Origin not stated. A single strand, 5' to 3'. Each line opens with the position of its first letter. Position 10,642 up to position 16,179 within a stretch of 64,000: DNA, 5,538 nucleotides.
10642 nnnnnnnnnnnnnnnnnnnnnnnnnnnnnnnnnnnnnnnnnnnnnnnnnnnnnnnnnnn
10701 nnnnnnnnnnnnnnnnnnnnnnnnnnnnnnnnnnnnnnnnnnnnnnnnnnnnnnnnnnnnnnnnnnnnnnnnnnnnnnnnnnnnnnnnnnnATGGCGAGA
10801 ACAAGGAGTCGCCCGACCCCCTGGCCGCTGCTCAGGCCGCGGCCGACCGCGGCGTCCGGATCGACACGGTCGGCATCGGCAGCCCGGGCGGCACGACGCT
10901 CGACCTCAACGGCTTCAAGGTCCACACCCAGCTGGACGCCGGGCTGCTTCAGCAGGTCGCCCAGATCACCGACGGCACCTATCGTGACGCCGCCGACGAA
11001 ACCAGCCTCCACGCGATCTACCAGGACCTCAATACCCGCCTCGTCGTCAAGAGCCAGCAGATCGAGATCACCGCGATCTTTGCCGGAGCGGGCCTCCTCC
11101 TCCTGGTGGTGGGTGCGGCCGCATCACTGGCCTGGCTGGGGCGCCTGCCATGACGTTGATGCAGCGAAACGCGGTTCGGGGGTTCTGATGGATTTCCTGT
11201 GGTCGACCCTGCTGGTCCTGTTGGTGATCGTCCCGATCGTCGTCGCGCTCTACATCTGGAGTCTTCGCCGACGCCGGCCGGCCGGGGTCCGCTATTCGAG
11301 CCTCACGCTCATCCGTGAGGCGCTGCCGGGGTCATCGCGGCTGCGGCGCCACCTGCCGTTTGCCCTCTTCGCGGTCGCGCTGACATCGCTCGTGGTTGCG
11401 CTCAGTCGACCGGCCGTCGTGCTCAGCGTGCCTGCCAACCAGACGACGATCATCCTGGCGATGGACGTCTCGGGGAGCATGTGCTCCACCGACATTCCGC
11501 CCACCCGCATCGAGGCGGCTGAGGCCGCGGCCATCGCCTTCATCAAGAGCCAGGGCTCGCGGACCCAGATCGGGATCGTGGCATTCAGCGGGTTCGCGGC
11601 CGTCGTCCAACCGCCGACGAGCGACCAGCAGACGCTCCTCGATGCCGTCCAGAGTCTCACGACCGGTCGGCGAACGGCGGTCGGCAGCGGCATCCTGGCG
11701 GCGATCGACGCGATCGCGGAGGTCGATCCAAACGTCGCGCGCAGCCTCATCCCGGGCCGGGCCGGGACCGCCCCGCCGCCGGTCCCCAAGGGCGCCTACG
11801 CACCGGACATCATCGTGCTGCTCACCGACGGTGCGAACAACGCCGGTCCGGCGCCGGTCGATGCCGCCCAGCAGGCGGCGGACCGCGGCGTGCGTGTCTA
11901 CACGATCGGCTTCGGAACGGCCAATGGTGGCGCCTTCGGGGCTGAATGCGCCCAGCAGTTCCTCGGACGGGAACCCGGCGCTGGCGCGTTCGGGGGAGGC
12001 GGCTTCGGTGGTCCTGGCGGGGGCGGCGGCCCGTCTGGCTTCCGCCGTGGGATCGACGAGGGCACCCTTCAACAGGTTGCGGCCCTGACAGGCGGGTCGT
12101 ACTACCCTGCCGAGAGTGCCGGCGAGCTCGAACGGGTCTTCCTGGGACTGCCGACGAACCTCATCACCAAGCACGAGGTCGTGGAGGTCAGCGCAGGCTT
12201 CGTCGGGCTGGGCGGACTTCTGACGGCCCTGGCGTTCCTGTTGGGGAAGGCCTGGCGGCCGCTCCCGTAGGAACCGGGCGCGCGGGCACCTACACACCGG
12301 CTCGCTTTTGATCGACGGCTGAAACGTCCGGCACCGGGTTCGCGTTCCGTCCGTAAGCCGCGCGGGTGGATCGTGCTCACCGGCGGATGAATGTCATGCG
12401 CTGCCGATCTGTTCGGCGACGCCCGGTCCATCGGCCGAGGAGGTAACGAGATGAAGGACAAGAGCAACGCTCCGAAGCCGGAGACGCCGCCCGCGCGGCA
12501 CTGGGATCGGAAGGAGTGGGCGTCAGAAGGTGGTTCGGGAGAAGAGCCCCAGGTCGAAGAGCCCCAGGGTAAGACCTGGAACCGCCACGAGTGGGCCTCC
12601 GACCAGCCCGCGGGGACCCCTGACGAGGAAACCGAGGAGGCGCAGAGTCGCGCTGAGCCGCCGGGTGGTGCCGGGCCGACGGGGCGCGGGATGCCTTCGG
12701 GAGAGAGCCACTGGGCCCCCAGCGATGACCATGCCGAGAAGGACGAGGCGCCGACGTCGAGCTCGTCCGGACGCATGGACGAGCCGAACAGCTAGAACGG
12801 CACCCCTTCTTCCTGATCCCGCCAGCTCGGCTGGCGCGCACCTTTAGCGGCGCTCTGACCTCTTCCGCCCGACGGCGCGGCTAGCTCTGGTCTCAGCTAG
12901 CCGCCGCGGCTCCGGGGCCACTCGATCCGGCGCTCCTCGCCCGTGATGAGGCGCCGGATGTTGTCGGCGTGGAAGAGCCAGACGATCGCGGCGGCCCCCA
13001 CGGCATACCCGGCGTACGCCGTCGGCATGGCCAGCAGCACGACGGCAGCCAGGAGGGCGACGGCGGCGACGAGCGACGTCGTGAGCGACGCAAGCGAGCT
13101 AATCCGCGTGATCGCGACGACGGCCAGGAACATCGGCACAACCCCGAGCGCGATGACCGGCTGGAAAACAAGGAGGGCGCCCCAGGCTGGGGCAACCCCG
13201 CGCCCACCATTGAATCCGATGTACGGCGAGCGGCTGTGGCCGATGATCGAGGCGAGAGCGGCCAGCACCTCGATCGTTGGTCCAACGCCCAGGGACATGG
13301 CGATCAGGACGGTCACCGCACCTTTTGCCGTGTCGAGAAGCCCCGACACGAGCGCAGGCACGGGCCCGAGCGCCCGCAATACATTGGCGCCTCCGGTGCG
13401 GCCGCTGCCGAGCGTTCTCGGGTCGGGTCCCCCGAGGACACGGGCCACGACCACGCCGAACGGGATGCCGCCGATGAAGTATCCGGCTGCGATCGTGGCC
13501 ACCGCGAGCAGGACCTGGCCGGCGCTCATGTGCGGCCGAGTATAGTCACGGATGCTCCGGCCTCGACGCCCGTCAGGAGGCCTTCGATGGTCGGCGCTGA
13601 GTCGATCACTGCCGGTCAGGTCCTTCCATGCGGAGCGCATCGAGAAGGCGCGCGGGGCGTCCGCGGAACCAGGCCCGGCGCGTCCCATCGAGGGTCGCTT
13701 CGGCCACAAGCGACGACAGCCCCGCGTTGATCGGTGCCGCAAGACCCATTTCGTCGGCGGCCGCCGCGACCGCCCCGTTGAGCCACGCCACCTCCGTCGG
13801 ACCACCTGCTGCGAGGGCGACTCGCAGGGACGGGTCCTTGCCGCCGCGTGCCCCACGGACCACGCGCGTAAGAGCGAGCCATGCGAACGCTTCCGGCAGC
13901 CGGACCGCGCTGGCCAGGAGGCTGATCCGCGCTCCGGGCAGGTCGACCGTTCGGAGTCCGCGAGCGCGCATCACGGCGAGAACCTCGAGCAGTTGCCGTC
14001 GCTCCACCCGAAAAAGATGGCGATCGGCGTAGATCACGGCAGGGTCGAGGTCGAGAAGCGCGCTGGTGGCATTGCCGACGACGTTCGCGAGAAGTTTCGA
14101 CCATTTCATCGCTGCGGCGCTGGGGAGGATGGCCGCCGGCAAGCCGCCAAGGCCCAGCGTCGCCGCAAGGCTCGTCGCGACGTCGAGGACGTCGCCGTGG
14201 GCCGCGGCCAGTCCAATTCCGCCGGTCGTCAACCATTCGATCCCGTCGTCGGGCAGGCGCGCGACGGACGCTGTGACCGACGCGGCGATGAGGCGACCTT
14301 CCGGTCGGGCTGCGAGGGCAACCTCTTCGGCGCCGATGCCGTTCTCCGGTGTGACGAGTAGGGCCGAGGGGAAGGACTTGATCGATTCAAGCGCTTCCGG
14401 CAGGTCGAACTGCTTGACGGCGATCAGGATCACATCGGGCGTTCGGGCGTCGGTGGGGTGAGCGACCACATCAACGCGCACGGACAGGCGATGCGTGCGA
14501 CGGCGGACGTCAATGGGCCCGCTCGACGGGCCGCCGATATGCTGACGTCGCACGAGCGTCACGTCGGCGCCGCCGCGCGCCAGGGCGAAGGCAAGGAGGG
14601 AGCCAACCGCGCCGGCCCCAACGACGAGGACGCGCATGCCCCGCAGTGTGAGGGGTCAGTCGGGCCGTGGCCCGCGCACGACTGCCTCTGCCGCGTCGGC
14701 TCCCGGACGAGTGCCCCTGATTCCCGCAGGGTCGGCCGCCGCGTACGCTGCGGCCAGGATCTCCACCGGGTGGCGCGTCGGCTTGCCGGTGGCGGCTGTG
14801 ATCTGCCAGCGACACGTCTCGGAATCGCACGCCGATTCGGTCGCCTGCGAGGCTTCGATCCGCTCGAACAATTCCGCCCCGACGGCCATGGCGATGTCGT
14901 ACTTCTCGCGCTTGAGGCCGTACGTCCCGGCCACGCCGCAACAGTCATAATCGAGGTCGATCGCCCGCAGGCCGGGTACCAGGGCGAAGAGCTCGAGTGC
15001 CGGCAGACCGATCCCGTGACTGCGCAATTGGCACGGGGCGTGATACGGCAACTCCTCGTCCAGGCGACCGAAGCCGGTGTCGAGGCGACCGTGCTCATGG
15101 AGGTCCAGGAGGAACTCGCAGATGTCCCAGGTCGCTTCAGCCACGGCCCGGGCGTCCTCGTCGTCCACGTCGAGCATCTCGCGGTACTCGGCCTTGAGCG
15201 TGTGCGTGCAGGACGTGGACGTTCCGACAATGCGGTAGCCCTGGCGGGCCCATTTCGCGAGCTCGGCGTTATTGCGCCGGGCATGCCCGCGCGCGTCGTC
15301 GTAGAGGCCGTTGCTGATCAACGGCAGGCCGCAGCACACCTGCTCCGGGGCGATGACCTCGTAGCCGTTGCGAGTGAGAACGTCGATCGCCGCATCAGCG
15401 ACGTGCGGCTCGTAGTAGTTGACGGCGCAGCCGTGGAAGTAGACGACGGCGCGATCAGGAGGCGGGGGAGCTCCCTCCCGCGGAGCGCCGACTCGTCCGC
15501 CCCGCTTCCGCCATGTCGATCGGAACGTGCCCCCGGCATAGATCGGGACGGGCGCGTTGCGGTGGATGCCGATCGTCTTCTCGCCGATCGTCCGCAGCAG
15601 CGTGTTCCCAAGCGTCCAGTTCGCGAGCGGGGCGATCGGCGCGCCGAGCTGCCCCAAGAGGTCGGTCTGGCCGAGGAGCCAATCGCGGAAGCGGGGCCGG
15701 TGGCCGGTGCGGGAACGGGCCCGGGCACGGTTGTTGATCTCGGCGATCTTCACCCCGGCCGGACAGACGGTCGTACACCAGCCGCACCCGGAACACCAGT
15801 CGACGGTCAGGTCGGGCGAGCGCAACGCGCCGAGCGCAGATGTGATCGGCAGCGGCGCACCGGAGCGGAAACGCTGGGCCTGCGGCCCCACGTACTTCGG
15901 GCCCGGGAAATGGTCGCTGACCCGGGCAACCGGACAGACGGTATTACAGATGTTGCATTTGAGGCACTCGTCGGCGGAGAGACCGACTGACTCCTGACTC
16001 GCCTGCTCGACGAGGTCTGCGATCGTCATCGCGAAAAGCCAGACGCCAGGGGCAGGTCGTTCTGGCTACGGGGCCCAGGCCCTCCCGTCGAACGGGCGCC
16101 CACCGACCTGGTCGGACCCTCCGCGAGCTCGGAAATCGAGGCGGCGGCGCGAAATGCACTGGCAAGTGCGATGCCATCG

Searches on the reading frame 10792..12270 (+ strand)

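Call 5: search_protein_families(library=pfam, proteins=[window:10792-12270:+])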
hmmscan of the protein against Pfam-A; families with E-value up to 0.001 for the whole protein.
window:10792-12270:+ (492 aa): 5 families
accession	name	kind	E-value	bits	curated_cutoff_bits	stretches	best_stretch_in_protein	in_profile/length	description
PF13519.12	VWA_2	-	1.6e-17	64.5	27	1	220-347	1-106/107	von Willebrand factor type A domain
PF00092.34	VWA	-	1.8e-13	51.5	23.8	1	220-377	2-142/174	von Willebrand factor type A domain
PF07584.16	BatA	-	1.1e-09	38.9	25.9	1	133-207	1-77/77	Aerotolerance regulator N-terminal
PF01882.25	DUF58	-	6.4e-05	22.7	23.4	1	216-312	34-131/216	Protein of unknown function DUF58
PF25045.1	vWA_Ro60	-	0.00023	21.6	27.7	1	220-290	2-69/165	Ro60 vWA domain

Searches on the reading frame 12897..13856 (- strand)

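Call 5: search_protein_families(library=pfam, proteins=[window:12897-13856:-])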
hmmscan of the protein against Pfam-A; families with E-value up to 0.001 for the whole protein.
window:12897-13856:- (319 aa): 1 family
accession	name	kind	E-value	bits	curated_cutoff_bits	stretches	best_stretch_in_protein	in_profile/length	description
PF02660.20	G3P_acyltransf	-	8.8e-38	130.4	24.1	1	125-303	2-164/164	Glycerol-3-phosphate acyltransferase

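Call 59: search_protein_families(library=ncbifam, proteins=[window:12897-13856:-], max_evalue=1e-10)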
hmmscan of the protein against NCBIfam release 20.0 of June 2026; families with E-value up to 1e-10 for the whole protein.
window:12897-13856:- (319 aa): 7 families
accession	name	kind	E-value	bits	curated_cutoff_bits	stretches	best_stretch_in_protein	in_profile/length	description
TIGR00023.1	TIGR00023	equivalog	2.8e-44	151.3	137.2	1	116-312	3-194/196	glycerol-3-phosphate 1-O-acyltransferase PlsY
NF010993.0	PRK14417.1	equivalog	6.5e-20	71.7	249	1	119-295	6-180/232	membrane protein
NF010990.0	PRK14414.1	equivalog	2.2e-17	63.5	261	1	116-264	5-152/210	glycerol-3-phosphate acyltransferase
NF010992.0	PRK14416.1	equivalog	4.4e-17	62.8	222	1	123-284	4-163/207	membrane protein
NF010976.0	PRK14399.1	equivalog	2.9e-13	50.2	419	1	120-266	14-165/258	membrane protein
NF010978.0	PRK14401.1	equivalog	4.2e-13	49.5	163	1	120-262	4-141/187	membrane protein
NF001254.0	PRK00220.2-1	equivalog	9.5e-11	42.1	199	0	122-259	10-147/182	glycerol-3-phosphate 1-O-acyltransferase PlsY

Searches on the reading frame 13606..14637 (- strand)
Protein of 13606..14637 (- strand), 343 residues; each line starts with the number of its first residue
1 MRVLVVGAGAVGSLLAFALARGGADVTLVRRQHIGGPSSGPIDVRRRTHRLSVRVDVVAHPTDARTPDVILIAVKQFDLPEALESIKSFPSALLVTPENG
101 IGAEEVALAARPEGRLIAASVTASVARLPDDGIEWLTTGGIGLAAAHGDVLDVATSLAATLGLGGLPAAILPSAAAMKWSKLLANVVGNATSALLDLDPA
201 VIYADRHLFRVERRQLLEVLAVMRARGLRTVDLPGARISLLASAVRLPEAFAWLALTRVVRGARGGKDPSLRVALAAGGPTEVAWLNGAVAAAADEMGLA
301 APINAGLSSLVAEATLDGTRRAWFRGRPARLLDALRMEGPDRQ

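Call 5: search_protein_families(library=pfam, proteins=[window:13606-14637:-])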
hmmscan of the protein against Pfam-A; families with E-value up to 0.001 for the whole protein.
window:13606-14637:- (343 aa): 5 families
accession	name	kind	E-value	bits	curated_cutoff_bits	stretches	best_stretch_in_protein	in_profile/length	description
PF08546.17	ApbA_C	-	2.6e-19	70.3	22.7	1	176-312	4-122/125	Ketopantoate reductase PanE/ApbA C terminal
PF02558.23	ApbA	-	5.5e-19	68.7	22.2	1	3-141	1-143/150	Ketopantoate reductase PanE/ApbA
PF03807.23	F420_oxidored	-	1e-05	26.5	21.6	1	3-99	2-93/94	NADP oxidoreductase coenzyme F420-dependent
PF01266.30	DAO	-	2.5e-05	24.4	27.9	1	2-40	1-41/353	FAD dependent oxidoreductase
PF13450.12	NAD_binding_8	-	4.2e-05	24.2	21.9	1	5-41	1-38/68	NAD(P)-binding Rossmann-like domain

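Call 59: search_protein_families(library=ncbifam, proteins=[window:13606-14637:-], max_evalue=1e-10)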
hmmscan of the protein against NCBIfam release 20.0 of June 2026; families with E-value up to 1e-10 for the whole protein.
window:13606-14637:- (343 aa): 9 families
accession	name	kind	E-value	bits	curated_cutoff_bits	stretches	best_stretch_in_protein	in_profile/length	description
TIGR00745.1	apbA_panE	subfamily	2.1e-43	148.7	141.35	1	2-312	1-299/305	2-dehydropantoate 2-reductase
NF006083.0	PRK08229.1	equivalog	2.7e-33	115.4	371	1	2-334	4-333/341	2-dehydropantoate 2-reductase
NF005091.0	PRK06522.2-2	equivalog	2.7e-30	105.6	252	1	1-313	2-295/302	2-dehydropantoate 2-reductase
NF005092.1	PRK06522.2-3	equivalog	4.9e-21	75.2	500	1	1-222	1-221/296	2-dehydropantoate 2-reductase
NF005089.0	PRK06522.1-4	subfamily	4.9e-16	59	223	0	1-101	1-104/326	2-dehydropantoate 2-reductase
NF005088.0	PRK06522.1-2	subfamily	5.7e-15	55.2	371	1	1-203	1-207/308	2-dehydropantoate 2-reductase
NF004887.0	PRK06249.1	equivalog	6.8e-14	51.8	360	1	1-229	6-244/316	putative 2-dehydropantoate 2-reductase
NF005093.0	PRK06522.2-4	equivalog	2.1e-12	47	308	1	1-196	4-200/304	2-dehydropantoate 2-reductase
NF004311.0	PRK05708.1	equivalog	1.8e-11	43.4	378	0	3-196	5-199/305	putative 2-dehydropantoate 2-reductase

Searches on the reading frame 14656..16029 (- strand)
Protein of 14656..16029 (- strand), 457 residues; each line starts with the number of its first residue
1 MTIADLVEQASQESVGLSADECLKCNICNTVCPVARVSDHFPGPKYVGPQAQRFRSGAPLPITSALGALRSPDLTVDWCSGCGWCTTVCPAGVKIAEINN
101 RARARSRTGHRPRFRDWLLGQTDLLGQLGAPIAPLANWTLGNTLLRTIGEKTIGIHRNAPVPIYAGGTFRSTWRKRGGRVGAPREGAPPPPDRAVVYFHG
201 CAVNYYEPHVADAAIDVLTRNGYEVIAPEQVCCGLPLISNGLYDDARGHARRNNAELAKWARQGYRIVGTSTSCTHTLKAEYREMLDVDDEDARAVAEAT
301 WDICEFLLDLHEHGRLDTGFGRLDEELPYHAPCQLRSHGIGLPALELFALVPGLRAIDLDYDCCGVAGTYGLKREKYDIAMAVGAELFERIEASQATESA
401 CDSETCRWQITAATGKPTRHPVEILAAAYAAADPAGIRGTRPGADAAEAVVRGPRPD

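Call 5: search_protein_families(library=pfam, proteins=[window:14656-16029:-])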
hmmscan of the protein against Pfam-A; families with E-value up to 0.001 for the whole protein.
window:14656-16029:- (457 aa): 11 families
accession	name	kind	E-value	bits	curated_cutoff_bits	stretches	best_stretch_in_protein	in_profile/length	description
PF02754.22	CCG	-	6.5e-17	61.8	20.6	2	195-279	1-85/85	Cysteine-rich domain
PF13183.11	Fer4_8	-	2.3e-10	41.3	27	1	19-93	2-68/68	4Fe-4S dicluster domain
PF13237.11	Fer4_10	-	6e-08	32.9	25.5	0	77-101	7-32/53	4Fe-4S dicluster domain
PF14697.11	Fer4_21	-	9.8e-07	29.2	35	1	5-34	24-53/59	4Fe-4S dicluster domain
PF12838.12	Fer4_7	-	1.1e-06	29.4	27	0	78-93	37-52/52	4Fe-4S dicluster domain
PF25160.1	LdpA_Fe-S-bd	-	1.4e-06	28.4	27.6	0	68-92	17-41/49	LdpA Fe-S cluster-binding domain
PF13534.11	Fer4_17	-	2.6e-06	28.3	22.2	0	75-93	42-60/61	4Fe-4S dicluster domain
PF00037.32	Fer4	-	3.8e-06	26.9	21.1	1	77-93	6-22/24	4Fe-4S binding domain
PF13484.11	Fer4_16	-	1.1e-05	26.5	30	0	77-91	51-65/66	4Fe-4S double cluster binding domain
PF13187.11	Fer4_9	-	1.7e-05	25.2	27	1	22-92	2-50/52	4Fe-4S dicluster domain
PF17179.9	Fer4_22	-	0.0004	21.6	27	0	79-92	81-94/95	4Fe-4S dicluster domain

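Call 59: search_protein_families(library=ncbifam, proteins=[window:14656-16029:-], max_evalue=1e-10)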
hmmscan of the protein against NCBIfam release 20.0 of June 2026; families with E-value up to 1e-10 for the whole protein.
window:14656-16029:- (457 aa): 6 families
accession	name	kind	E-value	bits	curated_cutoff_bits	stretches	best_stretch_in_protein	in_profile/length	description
NF008369.0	PRK11168.1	equivalog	5.5e-143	476.7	278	1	17-430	8-400/401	anaerobic glycerol-3-phosphate dehydrogenase subunit C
TIGR03379.1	glycerol3P_GlpC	equivalog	4.1e-90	302.4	279.9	1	18-428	3-395/397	anaerobic glycerol-3-phosphate dehydrogenase subunit GlpC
NF045670.1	quin_L_LdhH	equivalog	5.4e-38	130.7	800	1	20-415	304-690/706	L-lactate dehydrogenase (quinone) large subunit LdhH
NF004898.0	PRK06259.1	equivalog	2.8e-31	108.7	385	1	193-413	262-466/488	fumarate reductase (CoM/CoB) subunit TfrB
NF008434.0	PRK11274.1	equivalog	1.4e-22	80.2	333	1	192-428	167-406/409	glycolate oxidase subunit GlcF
NF049975.1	2HglutDHaseYdiJ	equivalog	1.4e-20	72.8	1350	1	77-427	670-1016/1018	D-2-hydroxyglutarate dehydrogenase YdiJ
